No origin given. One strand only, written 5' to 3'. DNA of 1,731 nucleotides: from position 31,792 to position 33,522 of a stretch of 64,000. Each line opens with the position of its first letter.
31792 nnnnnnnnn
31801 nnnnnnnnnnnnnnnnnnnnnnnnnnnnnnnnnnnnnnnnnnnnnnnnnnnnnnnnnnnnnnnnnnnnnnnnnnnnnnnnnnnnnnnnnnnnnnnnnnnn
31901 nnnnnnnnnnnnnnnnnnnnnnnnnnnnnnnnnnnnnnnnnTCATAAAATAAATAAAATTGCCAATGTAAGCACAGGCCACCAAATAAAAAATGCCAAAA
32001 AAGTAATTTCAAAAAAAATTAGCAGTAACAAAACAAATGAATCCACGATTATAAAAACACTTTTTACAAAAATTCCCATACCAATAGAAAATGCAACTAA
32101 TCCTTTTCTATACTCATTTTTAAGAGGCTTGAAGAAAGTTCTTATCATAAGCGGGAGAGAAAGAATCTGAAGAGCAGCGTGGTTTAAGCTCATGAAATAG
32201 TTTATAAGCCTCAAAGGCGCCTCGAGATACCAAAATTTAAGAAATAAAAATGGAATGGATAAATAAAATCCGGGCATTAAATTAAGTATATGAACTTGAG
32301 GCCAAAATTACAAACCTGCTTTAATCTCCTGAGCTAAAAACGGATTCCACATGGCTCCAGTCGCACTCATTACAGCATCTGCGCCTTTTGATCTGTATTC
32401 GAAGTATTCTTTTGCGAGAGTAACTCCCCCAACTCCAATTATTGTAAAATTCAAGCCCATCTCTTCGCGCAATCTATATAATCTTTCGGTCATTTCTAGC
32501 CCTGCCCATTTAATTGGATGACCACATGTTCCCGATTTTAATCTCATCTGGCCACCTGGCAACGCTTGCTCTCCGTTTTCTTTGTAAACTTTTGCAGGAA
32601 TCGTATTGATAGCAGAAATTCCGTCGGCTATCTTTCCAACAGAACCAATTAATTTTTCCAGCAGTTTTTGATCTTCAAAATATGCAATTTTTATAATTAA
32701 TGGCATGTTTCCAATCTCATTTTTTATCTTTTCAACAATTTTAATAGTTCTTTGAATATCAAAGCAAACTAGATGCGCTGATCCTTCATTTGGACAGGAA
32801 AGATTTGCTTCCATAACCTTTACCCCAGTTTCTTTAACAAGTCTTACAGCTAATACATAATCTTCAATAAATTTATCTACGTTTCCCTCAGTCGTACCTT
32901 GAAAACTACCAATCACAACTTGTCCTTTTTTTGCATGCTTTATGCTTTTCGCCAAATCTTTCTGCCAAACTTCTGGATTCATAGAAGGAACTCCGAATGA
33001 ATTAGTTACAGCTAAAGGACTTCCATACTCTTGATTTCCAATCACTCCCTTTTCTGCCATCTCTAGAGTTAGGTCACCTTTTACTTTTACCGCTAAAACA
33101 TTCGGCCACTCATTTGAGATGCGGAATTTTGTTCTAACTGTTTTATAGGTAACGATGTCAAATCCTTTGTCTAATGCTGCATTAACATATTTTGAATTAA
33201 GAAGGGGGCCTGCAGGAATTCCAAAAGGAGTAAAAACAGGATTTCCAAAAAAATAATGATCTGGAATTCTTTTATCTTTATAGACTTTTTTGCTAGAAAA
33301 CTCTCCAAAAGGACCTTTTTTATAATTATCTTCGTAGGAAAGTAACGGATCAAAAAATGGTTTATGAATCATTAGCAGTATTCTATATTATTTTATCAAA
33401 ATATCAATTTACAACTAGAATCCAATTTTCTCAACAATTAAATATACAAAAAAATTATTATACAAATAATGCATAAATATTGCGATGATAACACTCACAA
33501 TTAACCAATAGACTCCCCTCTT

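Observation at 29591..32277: Membrane-anchored ClpA/ClpB-type double AAA+ protein with degenerate NBD1 Walker B and a possible frameshifted N-terminal extension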

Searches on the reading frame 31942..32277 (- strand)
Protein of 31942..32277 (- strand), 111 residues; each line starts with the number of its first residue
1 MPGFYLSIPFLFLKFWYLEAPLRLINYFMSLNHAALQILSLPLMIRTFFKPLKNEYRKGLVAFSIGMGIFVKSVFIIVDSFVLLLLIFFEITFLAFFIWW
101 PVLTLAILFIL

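Call 4: search_protein_families(library=pfam, proteins=[window:31942-32277:-], max_evalue=0.01)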
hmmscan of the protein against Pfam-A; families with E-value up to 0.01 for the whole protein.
window:31942-32277:- (111 aa): 0 families

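Call 13: find_homologous_proteins(query=window:31942-32277:-, max_evalue=0.001)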
Query window:31942-32277:- (111 aa): 171 proteins with E <= 0.001 among 178 candidates; the best 120 are listed.
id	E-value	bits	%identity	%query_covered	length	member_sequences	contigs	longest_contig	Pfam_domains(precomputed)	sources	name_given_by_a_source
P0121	5.3e-61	222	100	100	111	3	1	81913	-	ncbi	-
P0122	2.0e-51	191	85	99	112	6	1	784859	-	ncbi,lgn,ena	-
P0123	8.5e-50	186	82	99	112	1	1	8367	-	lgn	-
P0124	2.7e-49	184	84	99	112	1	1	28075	-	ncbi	-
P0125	1.4e-47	179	76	99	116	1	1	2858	-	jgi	jgi:hypothetical protein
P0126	2.3e-47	178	79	96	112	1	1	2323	-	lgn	-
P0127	2.4e-44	168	74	99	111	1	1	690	-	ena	-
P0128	2.5e-43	165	76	87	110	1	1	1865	-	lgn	-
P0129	7.3e-43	164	74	97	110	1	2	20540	-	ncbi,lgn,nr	ncbi:MAG: hypothetical protein HY426_03705 [Candidatus Levybacteria bacterium]|nr:hypothetical prote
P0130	1.4e-42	163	73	87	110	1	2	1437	-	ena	-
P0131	5.4e-42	161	71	95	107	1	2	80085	-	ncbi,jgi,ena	-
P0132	5.8e-42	161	69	97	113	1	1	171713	-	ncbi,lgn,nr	ncbi:MAG: hypothetical protein HYW63_00480 [Candidatus Levybacteria bacterium]|nr:hypothetical prote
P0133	7.3e-42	160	74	86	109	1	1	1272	-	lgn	-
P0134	8.9e-41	157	68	97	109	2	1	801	-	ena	-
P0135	5.8e-39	151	66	97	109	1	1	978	-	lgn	-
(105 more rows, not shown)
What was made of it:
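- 31942..32277 (-): Gene for a 111-aa small membrane protein. It has an amphipathic N-terminal half, the invariant basic loop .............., and two hydrophobic C-terminal helices with invariant K72, E90 and P101. 171 homologues; the 120 listed are all short stand-alone proteins (68-152 aa, mostly ~108-112 aa) at 51-85% identity (call 13).
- All 120 listed small-protein homologues are short stand-alone proteins (call 13).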

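Call 16: find_related_loci(query=A1, collection=genome_contigs, flank=8000)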
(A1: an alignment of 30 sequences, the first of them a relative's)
Query A1 (111 aa) in genome_contigs; peptide patterns used: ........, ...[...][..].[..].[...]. (x = any residue, [..] = any of these).
296 stretches matched a pattern; 114 encode a relative of the query (tblastn E <= 1e-3); the best 80 are kept; 80 distinct loci.
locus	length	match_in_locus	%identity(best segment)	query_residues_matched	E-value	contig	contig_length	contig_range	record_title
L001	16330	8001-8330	85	1-110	4e-57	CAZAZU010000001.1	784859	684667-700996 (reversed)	MAG TPA_asm: uncultured Gammaproteobacteria bacterium isolate SRP178908_co1_328 genome assembly, contig: NODE_1_length_7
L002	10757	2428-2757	82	1-110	6e-56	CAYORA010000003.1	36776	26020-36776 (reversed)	MAG TPA_asm: uncultured Gammaproteobacteria bacterium isolate SRP170004_co1_164 genome assembly, contig: NODE_1553_lengt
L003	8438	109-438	84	1-110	7e-55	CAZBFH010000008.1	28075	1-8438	MAG TPA_asm: uncultured Gammaproteobacteria bacterium isolate SRP342105_co2_162 genome assembly, contig: NODE_1695_lengt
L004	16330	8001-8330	80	1-110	7e-55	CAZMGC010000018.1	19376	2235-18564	MAG TPA_asm: uncultured Gammaproteobacteria bacterium isolate SRP278252_co2_146 genome assembly, contig: NODE_5751_lengt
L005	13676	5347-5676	78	1-110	7e-52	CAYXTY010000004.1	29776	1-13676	MAG TPA_asm: uncultured Gammaproteobacteria bacterium isolate SRP286056_co1_91 genome assembly, contig: NODE_1739_length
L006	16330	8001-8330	77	1-110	1e-51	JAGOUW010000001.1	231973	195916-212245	MAG: Candidatus Levyibacteriota bacterium isolate Gw_Eff_bin_531 Gw_Eff_33_length_231973_cov_10.085716, whole genome sho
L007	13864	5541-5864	83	3-110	3e-51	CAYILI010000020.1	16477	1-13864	MAG TPA_asm: uncultured Gammaproteobacteria bacterium isolate ERP119705_co22_367 genome assembly, contig: NODE_2817_leng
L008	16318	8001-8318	71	5-110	1e-46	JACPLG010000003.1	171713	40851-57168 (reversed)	MAG: Candidatus Levyibacteriota bacterium isolate NC_groundwater_515_Ag_S-0.1um_38_10 S35_SO-1_scaffold_41853, whole gen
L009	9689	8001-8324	63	3-110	1e-40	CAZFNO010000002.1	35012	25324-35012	MAG TPA_asm: uncultured Gammaproteobacteria bacterium isolate binchicken_co134_351 genome assembly, contig: NODE_2521_le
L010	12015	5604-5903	69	5-104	1e-39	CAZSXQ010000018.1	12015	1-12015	MAG TPA_asm: uncultured Gammaproteobacteria bacterium isolate SRP011637_co1_148 genome assembly, contig: NODE_1922_lengt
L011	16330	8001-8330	60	1-110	1e-39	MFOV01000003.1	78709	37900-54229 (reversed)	MAG: Candidatus Levybacteria bacterium RIFCSPLOWO2_01_FULL_39_10 rifcsplowo2_01_scaffold_1313, whole genome shotgun sequ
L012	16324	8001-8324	62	3-110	2e-37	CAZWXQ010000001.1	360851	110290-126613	MAG TPA_asm: uncultured Gammaproteobacteria bacterium isolate SRP292972_co3_100 genome assembly, contig: NODE_31_length_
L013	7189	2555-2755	90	3-69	2e-36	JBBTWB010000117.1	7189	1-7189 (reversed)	MAG: Patescibacteria group bacterium isolate H43-bin061_1 H43_bin061_1_000000000117, whole genome shotgun sequence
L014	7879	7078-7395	61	4-109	6e-35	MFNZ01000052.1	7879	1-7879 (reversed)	MAG: Candidatus Levybacteria bacterium RIFCSPHIGHO2_02_FULL_37_13 rifcsphigho2_02_scaffold_54276, whole genome shotgun s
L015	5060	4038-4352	56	5-109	4e-35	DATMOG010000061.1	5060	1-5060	MAG TPA_asm: Candidatus Sulfotelmatobacter sp. isolate SMAG_U12870 k141_3099506, whole genome shotgun sequence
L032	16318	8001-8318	52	4-109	2e-30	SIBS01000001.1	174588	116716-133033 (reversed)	MAG: Candidatus Levyibacteriota bacterium isolate Baikal-deep-G183 BACOMB-C114, whole genome shotgun sequence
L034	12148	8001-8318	57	5-110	3e-30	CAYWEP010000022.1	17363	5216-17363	MAG TPA_asm: uncultured Gammaproteobacteria bacterium isolate SRP269290_co3_1003 genome assembly, contig: NODE_3501_leng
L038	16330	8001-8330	52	1-110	1e-29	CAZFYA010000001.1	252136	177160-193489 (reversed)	MAG TPA_asm: uncultured Gammaproteobacteria bacterium isolate SRP239243_co2_396 genome assembly, contig: NODE_17_length_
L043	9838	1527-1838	52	7-110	8e-29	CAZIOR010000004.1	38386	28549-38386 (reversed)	MAG TPA_asm: uncultured Gammaproteobacteria bacterium isolate SRP298887_co1_352 genome assembly, contig: NODE_787_length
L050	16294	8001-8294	56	8-105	2e-28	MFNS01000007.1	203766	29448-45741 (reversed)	MAG: Candidatus Levybacteria bacterium RIFCSPHIGHO2_01_FULL_40_16 rifcsphigho2_01_scaffold_68, whole genome shotgun sequ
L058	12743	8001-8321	59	4-110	3e-27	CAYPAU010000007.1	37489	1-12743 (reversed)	MAG TPA_asm: uncultured Gammaproteobacteria bacterium isolate SRP269290_co3_1059 genome assembly, contig: NODE_922_lengt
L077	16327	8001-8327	60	1-109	5e-26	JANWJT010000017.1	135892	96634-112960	MAG: Candidatus Microgenomates bacterium isolate CRAIB_MAG74 c_000000092508, whole genome shotgun sequence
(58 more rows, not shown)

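Call 32: search_protein_families(library=ncbifam, proteins=[window:31942-32277:-], max_evalue=0.01)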
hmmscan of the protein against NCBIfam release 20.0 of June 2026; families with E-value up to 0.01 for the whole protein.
window:31942-32277:- (111 aa): 0 families

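Call 42: search_protein_families(library=pfam, proteins=[L043:33-923:+, L077:533-2878:+, L032:3695-4426:+, L050:4302-4805:+, L034:1809-2108:+, L058:2034-3425:+, L038:6057-7937:+, L001:185-2095:+, L058:6016-7899:+, L032:13453-14436:+], max_evalue=0.001)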
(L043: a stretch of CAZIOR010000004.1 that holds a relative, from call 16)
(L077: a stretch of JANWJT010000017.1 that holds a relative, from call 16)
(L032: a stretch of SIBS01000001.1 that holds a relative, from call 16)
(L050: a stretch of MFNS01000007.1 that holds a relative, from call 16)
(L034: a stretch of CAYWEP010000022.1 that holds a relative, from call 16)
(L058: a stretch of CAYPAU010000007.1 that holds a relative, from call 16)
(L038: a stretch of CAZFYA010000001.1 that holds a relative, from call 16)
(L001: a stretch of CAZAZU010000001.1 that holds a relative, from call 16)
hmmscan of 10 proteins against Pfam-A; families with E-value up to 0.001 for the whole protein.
L043:33-923:+ (296 aa): 2 families
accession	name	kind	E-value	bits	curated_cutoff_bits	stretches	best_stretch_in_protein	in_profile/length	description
PF01556.23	DnaJ_C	-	9e-34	117.1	26.6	1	143-272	3-152/152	DnaJ C terminal domain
PF00226.36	DnaJ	-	6.6e-30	103.4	27.8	1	5-67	1-63/63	DnaJ domain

L077:533-2878:+ (781 aa): 0 families

L032:3695-4426:+ (243 aa): 3 families
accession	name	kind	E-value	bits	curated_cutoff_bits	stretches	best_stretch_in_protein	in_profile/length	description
PF01628.27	HrcA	-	4.4e-14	53.4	22.2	1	106-226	106-215/215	HrcA protein C terminal domain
PF03444.21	HrcA_DNA-bdg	-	1.6e-05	24.9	21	1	3-71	1-68/79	Winged helix-turn-helix transcription repressor, HrcA DNA-binding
PF08220.18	HTH_DeoR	-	0.00048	20.2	21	1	37-64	24-51/57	DeoR-like helix-turn-helix domain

L050:4302-4805:+ (167 aa): 1 family
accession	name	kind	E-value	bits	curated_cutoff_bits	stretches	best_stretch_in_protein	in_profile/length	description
PF01025.24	GrpE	-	6.3e-31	107.7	25.8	1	14-163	5-165/165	GrpE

L034:1809-2108:+ (99 aa): 1 family
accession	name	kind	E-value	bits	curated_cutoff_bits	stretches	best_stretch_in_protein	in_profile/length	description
PF18895.5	T4SS_pilin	-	1.2e-05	25.7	26.6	1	32-79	17-63/71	Type IV secretion system pilin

L058:2034-3425:+ (463 aa): 0 families

L038:6057-7937:+ (626 aa): 4 families
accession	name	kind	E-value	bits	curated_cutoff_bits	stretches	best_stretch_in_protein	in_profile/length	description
PF00082.27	Peptidase_S8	-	1e-56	192.8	21.8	1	168-416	2-274/288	Subtilase family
PF22148.1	Fervidolysin_NPro-like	-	5.4e-08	33.5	21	1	48-132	7-81/81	Fervidolysin N-terminal prodomain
PF17210.9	SdrD_B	-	9.3e-08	32.7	29.7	1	469-525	6-64/112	SdrD B-like domain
PF13620.12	CarboxypepD_reg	-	0.00046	20.9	32.3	0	482-524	8-53/82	Carboxypeptidase regulatory-like domain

L001:185-2095:+ (636 aa): 3 families
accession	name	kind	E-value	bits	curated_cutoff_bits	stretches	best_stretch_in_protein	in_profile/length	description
PF00012.26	HSP70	-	7.9e-259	860.3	20.6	1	4-595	1-598/599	Hsp70 protein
PF06723.19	MreB_Mbl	-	5.8e-20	71.8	27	1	116-368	77-316/327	MreB/Mbl protein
PF14450.12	FtsA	-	5e-05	24.1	31.8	0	189-353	3-112/127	Cell division protein FtsA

L058:6016-7899:+ (627 aa): 3 families
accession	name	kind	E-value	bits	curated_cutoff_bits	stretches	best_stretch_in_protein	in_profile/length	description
PF17210.9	SdrD_B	-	2.9e-12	47.2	29.7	1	464-523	5-67/112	SdrD B-like domain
PF13620.12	CarboxypepD_reg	-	4e-05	24.3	32.3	1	477-538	8-72/82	Carboxypeptidase regulatory-like domain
PF13715.12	CarbopepD_reg_2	-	0.00016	22.1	32.2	1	479-524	10-54/88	CarboxypepD_reg-like domain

L032:13453-14436:+ (327 aa): 0 families

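Call 44: search_protein_representatives(alignment_id=A1)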
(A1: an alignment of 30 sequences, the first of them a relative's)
Query: 30 sequences, 109 profile positions. Proteins with E-value up to 0.001 (for the whole library): 60; up to 1e-10: 41; up to 1e-30: 7. The best 60 are listed.
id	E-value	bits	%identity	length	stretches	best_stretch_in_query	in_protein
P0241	4.8e-38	145.9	-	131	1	1-108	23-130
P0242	5.9e-38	145.6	-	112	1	1-108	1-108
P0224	5.5e-37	142.5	-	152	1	1-109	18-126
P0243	1.3e-33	131.6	-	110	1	3-108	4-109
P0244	1.5e-33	131.4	-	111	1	3-109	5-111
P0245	2.9e-32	127.3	-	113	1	4-108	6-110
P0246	3.4e-31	123.8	-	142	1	7-109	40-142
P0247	2.2e-27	111.6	-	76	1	6-70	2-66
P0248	3.0e-27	111.2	-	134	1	10-108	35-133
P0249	3.0e-27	111.1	-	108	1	4-108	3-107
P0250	6.8e-27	110.0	-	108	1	6-109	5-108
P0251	2.2e-25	105.2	-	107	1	4-108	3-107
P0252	7.6e-23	97.0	-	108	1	4-108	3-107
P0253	7.6e-23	97.0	-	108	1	6-104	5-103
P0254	8.6e-23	96.8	-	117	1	2-108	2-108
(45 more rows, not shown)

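Call 55: search_protein_families(library=pfam, alignment_id=A1, max_evalue=1)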
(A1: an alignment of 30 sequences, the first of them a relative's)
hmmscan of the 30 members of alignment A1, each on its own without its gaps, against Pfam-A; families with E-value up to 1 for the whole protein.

A. member 1, P0121 (111 aa): 0 families

B. families by the number of members that match (of 30 scanned): 7 families
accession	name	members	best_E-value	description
PF16959.10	Collectrin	2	0.041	Renal amino acid transporter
PF04420.19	CHD5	1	0.049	CHD5-like protein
PF19762.4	DUF6249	1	0.094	Domain of unknown function (DUF6249)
PF14256.11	YwiC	1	0.12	YwiC-like protein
PF09125.15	COX2-transmemb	1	0.26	Cytochrome C oxidase subunit II, transmembrane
PF11384.13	DUF3188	1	0.28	Protein of unknown function (DUF3188)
PF24709.1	DUF7670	1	0.41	Domain of unknown function (DUF7670)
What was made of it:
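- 31942..32277 (-): No Pfam or NCBIfam family (calls 4, 32, 55).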

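Call 56: search_protein_families(library=padloc, proteins=[window:31942-32277:-], max_evalue=0.001)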
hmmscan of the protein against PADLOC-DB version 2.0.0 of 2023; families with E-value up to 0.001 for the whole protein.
window:31942-32277:- (111 aa): 0 families

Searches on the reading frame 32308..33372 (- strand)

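Call 4: search_protein_families(library=pfam, proteins=[window:32308-33372:-], max_evalue=0.01)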
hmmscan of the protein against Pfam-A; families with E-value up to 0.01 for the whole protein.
window:32308-33372:- (354 aa): 1 family
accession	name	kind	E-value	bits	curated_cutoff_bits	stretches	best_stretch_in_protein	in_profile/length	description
PF01180.27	DHO_dh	-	3.4e-18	66.3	27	1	121-354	64-287/291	Dihydroorotate dehydrogenase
